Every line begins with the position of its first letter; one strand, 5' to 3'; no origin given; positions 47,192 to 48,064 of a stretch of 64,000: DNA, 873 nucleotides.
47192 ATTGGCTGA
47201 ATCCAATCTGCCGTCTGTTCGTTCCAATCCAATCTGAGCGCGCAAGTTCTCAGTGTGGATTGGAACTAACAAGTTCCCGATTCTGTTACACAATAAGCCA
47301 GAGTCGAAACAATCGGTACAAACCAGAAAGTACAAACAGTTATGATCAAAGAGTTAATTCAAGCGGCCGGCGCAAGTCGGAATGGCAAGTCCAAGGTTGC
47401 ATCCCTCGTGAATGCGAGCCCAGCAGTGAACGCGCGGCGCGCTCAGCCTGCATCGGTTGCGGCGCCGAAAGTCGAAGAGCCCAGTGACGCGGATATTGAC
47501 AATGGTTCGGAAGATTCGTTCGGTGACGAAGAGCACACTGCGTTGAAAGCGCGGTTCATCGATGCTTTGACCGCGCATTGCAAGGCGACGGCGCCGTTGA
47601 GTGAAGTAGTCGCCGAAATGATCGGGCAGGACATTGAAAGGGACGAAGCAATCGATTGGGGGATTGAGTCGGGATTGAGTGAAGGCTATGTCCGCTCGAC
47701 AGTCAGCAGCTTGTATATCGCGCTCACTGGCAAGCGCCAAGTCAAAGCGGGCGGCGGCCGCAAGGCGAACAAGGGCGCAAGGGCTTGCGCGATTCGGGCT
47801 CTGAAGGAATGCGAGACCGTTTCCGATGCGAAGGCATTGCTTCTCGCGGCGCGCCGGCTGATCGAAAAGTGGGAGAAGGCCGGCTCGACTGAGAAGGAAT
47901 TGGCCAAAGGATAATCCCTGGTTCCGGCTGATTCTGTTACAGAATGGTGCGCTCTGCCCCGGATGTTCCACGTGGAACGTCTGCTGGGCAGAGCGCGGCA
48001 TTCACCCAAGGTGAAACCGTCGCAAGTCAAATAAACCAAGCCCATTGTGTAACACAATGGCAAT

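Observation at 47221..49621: Four tandem early units with the same layout: palindrome, GC-rich hairpin, CA-rich leader ending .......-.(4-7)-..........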

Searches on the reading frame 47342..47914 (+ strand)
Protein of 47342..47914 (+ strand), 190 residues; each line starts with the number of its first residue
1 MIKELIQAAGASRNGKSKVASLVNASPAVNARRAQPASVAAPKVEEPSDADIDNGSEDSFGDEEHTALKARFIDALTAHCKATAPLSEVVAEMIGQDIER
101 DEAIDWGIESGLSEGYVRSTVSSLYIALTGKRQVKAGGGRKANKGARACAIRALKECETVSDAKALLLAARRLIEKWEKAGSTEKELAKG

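Call 11: search_protein_families(library=phrogs, proteins=[window:47342-47914:+], max_evalue=0.01)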
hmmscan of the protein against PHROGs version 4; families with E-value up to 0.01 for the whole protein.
window:47342-47914:+ (190 aa): 0 families

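Call 12: search_protein_families(library=pfam, proteins=[window:47342-47914:+], max_evalue=0.01)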
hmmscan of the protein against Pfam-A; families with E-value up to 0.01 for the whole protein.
window:47342-47914:+ (190 aa): 0 families

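Call 15: find_related_loci(query=window:47342-47914:+, collection=viral_contigs, flank=10000)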
Query window:47342-47914:+ (190 aa) in viral_contigs; peptide patterns used: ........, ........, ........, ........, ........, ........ (x = any residue, [..] = any of these).
29 stretches matched a pattern; 1 encode a relative of the query (tblastn E <= 1e-3); 1 distinct loci.
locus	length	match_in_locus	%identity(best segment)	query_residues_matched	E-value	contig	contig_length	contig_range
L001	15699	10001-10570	99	1-190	2e-125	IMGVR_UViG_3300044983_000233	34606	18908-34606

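Call 27: find_homologous_proteins(query=window:47342-47914:+, max_evalue=0.001)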
Query window:47342-47914:+ (190 aa): 17 proteins with E <= 0.001 among 868 candidates.
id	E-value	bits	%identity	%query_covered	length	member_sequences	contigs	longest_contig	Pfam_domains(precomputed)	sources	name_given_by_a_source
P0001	3.5e-113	393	100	100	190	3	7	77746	-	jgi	jgi:hypothetical protein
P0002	2.0e-103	362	94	100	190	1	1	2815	-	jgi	jgi:hypothetical protein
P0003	2.8e-65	238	65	100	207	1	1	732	-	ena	-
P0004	5.6e-46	175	67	66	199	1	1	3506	-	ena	-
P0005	6.3e-45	171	53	95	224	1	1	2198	-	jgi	jgi:hypothetical protein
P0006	1.0e-42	164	52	86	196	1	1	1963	-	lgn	-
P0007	3.1e-42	163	61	77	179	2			-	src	-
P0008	2.8e-41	159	49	96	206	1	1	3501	-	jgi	jgi:hypothetical protein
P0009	1.0e-39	154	60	74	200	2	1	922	-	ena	-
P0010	1.9e-39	154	49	92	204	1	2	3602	-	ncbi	-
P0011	3.3e-38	149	51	97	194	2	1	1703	-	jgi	jgi:hypothetical protein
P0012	4.3e-34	136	55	75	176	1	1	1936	-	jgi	jgi:hypothetical protein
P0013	1.6e-33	134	60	65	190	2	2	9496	-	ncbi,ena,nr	ncbi:MAG TPA: hypothetical protein VNU68_34765 [Verrucomicrobiae bacterium]|nr:hypothetical protein 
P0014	7.0e-33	132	71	51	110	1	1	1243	-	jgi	jgi:hypothetical protein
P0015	2.5e-27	114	45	80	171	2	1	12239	-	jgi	-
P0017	2.4e-20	91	52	42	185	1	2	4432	-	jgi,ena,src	jgi:hypothetical protein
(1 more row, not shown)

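Call 28: find_encoding_contigs(protein=P0013, flank=10000, max_places=3)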
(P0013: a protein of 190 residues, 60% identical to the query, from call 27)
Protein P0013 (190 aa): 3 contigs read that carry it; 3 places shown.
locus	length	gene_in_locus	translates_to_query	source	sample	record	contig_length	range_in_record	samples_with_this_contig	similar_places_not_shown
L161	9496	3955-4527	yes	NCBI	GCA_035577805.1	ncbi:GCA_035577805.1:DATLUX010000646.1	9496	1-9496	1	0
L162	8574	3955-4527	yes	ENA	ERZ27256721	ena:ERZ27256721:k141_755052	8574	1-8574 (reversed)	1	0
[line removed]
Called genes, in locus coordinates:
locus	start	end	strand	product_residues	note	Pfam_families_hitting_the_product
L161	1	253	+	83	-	?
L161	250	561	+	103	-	-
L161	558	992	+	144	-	-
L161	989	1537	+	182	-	-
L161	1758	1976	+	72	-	-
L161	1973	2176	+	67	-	-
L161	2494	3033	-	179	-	-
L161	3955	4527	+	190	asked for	-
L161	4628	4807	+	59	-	-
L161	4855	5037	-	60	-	-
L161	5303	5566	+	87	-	-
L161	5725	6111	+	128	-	-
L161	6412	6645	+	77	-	-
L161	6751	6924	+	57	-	-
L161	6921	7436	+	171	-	-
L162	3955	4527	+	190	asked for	-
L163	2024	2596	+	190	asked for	-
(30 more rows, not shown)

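Call 29: find_encoding_contigs(protein=P0015, flank=10000, max_places=3)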
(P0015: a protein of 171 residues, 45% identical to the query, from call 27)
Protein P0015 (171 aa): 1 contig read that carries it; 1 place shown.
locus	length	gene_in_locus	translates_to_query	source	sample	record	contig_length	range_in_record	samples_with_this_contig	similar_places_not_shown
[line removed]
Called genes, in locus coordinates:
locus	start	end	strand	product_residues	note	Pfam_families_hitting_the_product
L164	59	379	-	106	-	-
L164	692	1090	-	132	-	-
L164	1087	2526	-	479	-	-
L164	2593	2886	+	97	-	-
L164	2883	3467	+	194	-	-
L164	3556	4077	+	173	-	-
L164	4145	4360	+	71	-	-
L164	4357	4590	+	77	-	-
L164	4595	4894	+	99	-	-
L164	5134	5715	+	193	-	-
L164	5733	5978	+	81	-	-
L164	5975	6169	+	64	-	-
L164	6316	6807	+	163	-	-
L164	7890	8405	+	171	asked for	-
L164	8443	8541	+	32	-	-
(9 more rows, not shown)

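Call 30: find_encoding_contigs(protein=P0010, flank=10000, max_places=3)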
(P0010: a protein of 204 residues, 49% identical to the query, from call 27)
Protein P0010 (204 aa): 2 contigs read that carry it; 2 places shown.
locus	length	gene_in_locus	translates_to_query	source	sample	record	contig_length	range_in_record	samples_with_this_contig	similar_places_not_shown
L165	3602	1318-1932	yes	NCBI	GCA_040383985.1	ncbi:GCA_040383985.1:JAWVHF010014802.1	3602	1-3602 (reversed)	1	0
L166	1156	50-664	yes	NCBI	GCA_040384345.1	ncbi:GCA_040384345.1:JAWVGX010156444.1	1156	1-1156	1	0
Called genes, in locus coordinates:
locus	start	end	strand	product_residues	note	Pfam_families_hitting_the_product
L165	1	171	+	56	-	?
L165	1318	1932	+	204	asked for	-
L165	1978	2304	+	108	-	-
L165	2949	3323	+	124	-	-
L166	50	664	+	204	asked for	-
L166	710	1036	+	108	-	-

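Call 33: find_encoding_contigs(protein=P0008, flank=10000, max_places=2)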
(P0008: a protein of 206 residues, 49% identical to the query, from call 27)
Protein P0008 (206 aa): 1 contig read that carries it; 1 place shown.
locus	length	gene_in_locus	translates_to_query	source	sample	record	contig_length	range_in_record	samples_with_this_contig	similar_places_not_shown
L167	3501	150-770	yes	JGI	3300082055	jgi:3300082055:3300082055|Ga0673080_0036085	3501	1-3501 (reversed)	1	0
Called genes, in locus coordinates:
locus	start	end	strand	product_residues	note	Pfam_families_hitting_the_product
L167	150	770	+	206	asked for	-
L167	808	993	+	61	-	-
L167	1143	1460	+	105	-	-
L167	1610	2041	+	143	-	-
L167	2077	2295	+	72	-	-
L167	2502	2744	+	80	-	-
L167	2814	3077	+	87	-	-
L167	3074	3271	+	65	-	-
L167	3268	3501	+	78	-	?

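Call 34: find_encoding_contigs(protein=P0004, flank=10000, max_places=2)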
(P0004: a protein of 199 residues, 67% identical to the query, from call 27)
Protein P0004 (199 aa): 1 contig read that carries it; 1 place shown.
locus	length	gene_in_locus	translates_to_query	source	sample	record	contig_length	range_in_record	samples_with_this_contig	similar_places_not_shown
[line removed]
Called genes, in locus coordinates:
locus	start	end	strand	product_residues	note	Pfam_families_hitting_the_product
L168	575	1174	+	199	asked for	-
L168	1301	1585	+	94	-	-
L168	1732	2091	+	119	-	-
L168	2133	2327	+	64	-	-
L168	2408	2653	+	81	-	-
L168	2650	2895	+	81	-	-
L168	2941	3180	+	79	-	-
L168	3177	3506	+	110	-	?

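Call 35: find_encoding_contigs(protein=P0017, flank=10000, max_places=2)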
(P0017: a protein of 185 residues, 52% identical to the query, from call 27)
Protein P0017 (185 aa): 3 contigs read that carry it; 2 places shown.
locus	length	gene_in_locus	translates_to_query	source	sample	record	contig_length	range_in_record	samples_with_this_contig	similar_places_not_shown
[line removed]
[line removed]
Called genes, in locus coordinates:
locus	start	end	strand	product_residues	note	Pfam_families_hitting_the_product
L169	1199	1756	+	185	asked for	-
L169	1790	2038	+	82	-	-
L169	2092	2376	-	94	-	-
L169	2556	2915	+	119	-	-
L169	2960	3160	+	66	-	-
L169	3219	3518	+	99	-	-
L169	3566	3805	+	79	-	-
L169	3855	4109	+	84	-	-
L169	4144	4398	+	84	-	-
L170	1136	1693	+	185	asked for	-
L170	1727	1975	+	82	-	-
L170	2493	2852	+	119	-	-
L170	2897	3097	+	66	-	-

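Call 39: find_encoding_contigs(protein=P0001, flank=10000, max_places=4)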
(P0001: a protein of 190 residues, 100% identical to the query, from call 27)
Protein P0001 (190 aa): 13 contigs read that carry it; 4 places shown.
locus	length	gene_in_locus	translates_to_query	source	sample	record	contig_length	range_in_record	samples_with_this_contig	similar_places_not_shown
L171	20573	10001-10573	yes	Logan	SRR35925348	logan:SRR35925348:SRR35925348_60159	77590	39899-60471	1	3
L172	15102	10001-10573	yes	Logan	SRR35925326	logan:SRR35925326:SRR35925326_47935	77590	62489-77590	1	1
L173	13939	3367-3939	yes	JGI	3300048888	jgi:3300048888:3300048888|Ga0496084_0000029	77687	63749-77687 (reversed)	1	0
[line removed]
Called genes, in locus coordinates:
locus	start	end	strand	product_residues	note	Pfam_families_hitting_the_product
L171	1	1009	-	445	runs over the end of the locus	-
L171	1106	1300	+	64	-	-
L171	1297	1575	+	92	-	-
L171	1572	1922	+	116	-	-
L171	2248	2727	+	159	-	-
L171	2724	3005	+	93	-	-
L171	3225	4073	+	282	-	PF07505:DUF5131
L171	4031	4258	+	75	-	-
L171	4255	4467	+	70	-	-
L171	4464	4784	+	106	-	-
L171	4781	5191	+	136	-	-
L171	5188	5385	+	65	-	-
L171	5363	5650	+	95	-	-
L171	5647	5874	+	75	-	-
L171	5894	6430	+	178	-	-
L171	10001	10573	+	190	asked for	-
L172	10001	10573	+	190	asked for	-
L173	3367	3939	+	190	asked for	-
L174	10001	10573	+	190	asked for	-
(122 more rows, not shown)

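Call 55: predict_structure(alignment_id=A3)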
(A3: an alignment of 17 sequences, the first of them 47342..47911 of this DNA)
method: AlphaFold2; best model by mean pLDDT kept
length: 190 residues; sequences in the alignment: 17
mean_pLDDT: 70.3   pTM: 0.39
mean pLDDT of the five models: 70.3, 68.9, 67.8, 66.3, 64.7
residues with pLDDT >= 90: 23; 70-90: 89; 50-70: 22; < 50: 56
segments of 3 or more residues with pLDDT < 50: 1-3, 7-20, 23-27, 29-35, 37-53, 58-61
pLDDT, mean of each block of 10 residues (from residue 1): 45 44 45 45 44 46 72 85 78 83 88 88 84 55 77 93 91 90 83
secondary structure, 60 per line:
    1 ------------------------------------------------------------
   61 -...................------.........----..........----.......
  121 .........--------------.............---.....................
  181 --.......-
elements in order: H62-80 H87-95 H100-109 H114-129 H144-156 H160-180 H183-189

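Call 59: fold_search(model_id=the predicted structure, library=pdb)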
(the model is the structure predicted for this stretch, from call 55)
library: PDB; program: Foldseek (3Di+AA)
matches with E <= 10: 27; with E <= 0.001: 0
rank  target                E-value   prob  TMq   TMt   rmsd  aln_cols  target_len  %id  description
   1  6zfw_A                9.1e-01  0.60  0.23  0.49   6.0        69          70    9  X-ray structure of the soluble N-terminal domain of T. cruzi PEX-14 (released 2020-12-09)
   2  5l87                  1.3e+00  0.41  0.20  0.44   5.0        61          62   13  Targeting the PEX14-PEX5 interaction by small molecules provides novel therapeutic routes to treat trypanosomiases. (released 2017-03-08)
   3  6zfw_C                1.4e+00  0.44  0.20  0.43   4.7        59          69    8  X-ray structure of the soluble N-terminal domain of T. cruzi PEX-14 (released 2020-12-09)
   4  6s7m_H                1.5e+00  0.38  0.21  0.44   4.9        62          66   13  Structure of parasitic PEX14 in complex with a benzo[b]thiophene-7-carboxylic acid. (released 2020-07-15)
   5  6s7m_B                1.6e+00  0.41  0.21  0.45   5.1        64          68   12  Structure of parasitic PEX14 in complex with a benzo[b]thiophene-7-carboxylic acid. (released 2020-07-15)
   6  6zfw_B                1.7e+00  0.44  0.22  0.49   5.5        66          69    8  X-ray structure of the soluble N-terminal domain of T. cruzi PEX-14 (released 2020-12-09)
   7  5mmc_MODEL_1_A        1.7e+00  0.33  0.21  0.43   5.6        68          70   13  Trypanosoma brucei Pex14 N-terminal domain (released 2017-03-08)
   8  6spt                  1.9e+00  0.35  0.21  0.44   4.9        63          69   13  High resolution crystal structure of N-terminal domain of PEX14 from Trypanosoma brucei in complex with the fist compoun (released 2020-01-01)
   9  5n8v_A                1.9e+00  0.33  0.21  0.45   4.8        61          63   13  Targeting the PEX14-PEX5 interaction by small molecules provides novel therapeutic routes to treat trypanosomiases. (released 2017-03-15)
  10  5oml_A                2.2e+00  0.28  0.21  0.44   4.8        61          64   13  Crystal structure of Trypanosoma Brucei PEX14 N-terminal domain in complex with small molecules to investigate the wat (released 2019-03-06)
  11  1r4w_A                2.4e+00  0.21  0.21  0.18   8.2        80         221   15  Crystal structure of Mitochondrial class kappa glutathione transferase (released 2004-02-03)
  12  6hxp                  2.7e+00  0.16  0.20  0.16   6.8        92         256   15  Structure of citryl-CoA lyase from Hydrogenobacter thermophilus (released 2019-04-10)
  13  5oml_B                3.0e+00  0.21  0.21  0.44   5.0        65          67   12  Crystal structure of Trypanosoma Brucei PEX14 N-terminal domain in complex with small molecules to investigate the wat (released 2019-03-06)
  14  6s7m_G                3.0e+00  0.20  0.19  0.44   5.1        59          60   12  Structure of parasitic PEX14 in complex with a benzo[b]thiophene-7-carboxylic acid. (released 2020-07-15)
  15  6zfw_E                3.4e+00  0.30  0.24  0.53   5.1        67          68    7  X-ray structure of the soluble N-terminal domain of T. cruzi PEX-14 (released 2020-12-09)
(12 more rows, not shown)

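Call 66: find_related_loci(query=A3, collection=metagenome_contigs, flank=4000)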
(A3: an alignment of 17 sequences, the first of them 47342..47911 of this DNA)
Query A3 (190 aa) in metagenome_contigs; peptide patterns used: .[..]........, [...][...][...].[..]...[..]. (x = any residue, [..] = any of these).
546 stretches matched a pattern; 9 encode a relative of the query (tblastn E <= 1e-3); 9 distinct loci.
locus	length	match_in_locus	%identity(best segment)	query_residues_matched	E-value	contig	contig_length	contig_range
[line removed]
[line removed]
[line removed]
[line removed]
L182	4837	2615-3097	49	36-189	1e-39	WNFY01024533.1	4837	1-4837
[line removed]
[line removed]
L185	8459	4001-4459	45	33-184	2e-33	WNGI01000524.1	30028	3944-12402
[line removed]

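Call 67: find_related_loci(query=A3, collection=genome_contigs, flank=5000)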
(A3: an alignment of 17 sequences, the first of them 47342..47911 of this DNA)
Query A3 (190 aa) in genome_contigs; peptide patterns used: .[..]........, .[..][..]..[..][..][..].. (x = any residue, [..] = any of these).
198 stretches matched a pattern; 1 encode a relative of the query (tblastn E <= 1e-3); 1 distinct loci.
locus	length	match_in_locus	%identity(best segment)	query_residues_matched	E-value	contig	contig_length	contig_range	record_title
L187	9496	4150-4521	60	68-190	2e-42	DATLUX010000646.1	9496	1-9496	MAG TPA_asm: Verrucomicrobiia bacterium isolate SMAG_U13177 k141_928808, whole genome shotgun sequence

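Call 68: find_related_loci(query=A3, collection=viral_contigs, flank=5000)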
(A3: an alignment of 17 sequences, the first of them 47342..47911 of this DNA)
Query A3 (190 aa) in viral_contigs; peptide patterns used: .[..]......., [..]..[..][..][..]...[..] (x = any residue, [..] = any of these).
48 stretches matched a pattern; 1 encode a relative of the query (tblastn E <= 1e-3); 1 distinct loci.
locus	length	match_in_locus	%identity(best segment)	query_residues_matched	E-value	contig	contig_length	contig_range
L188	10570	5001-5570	99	1-190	2e-125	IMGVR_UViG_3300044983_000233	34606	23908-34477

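Call 82: search_solved_structures(query=A3, max_evalue=10)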
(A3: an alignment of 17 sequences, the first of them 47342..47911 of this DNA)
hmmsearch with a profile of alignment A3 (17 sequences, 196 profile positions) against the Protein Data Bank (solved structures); distinct sequences matched with E-value up to 10: 0.

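Call 85: fold_search(model_id=the predicted structure, library=viral)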
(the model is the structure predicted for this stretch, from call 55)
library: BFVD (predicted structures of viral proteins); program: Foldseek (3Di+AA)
matches with E <= 10: 114; with E <= 0.001: 0
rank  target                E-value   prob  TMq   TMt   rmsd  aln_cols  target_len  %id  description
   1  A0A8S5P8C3            4.9e-01  0.44  0.20  0.26  14.1       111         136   17  Uncharacterized protein [Siphoviridae sp. ct2kB26]
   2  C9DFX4                5.5e-01  0.25  0.22  0.12  17.4       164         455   16  RIIB [Delftia phage PhiW-14]
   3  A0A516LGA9            1.1e+00  0.72  0.26  0.33   3.3        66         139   17  (no name in the UniProt tables at hand)
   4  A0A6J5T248            1.1e+00  0.16  0.19  0.07  22.4       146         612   18  Portal protein [uncultured Caudovirales phage]
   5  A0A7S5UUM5            1.2e+00  0.10  0.14  0.07  20.7       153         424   16  (no name in the UniProt tables at hand)
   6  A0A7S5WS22            1.6e+00  0.41  0.22  0.40   4.6        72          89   25  Uncharacterized protein [Arthrobacter phage Jinkies]
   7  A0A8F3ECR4            1.6e+00  0.08  0.18  0.15  27.1       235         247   14  Uncharacterized protein [Arthrobacter phage SilentRX]
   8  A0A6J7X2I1            2.0e+00  0.10  0.13  0.09  15.3       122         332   12  Uncharacterized protein [uncultured Caudovirales phage]
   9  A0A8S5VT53            2.0e+00  0.06  0.15  0.07  25.2       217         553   13  (no name in the UniProt tables at hand)
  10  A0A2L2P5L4            2.1e+00  0.11  0.20  0.19  15.6       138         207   10  (no name in the UniProt tables at hand)
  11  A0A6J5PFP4            2.7e+00  0.23  0.24  0.26   5.1        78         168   13  HNH nuclease [uncultured Caudovirales phage]
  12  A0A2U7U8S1            2.7e+00  0.04  0.13  0.11  22.4       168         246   12  Uncharacterized protein [Pandoravirus quercus]
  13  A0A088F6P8            2.8e+00  0.11  0.18  0.25  16.1       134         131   14  (no name in the UniProt tables at hand)
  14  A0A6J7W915            3.0e+00  0.11  0.18  0.17  16.3       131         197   13  Uncharacterized protein [uncultured Caudovirales phage]
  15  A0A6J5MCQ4            3.0e+00  0.05  0.14  0.04  31.3       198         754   11  Uncharacterized protein [uncultured Caudovirales phage]
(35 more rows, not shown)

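Call 106: search_protein_families(library=ncbifam, proteins=[window:47342-47911:+], max_evalue=0.01)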
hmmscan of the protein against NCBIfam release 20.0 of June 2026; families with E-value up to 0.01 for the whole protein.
window:47342-47911:+ (190 aa): 0 families
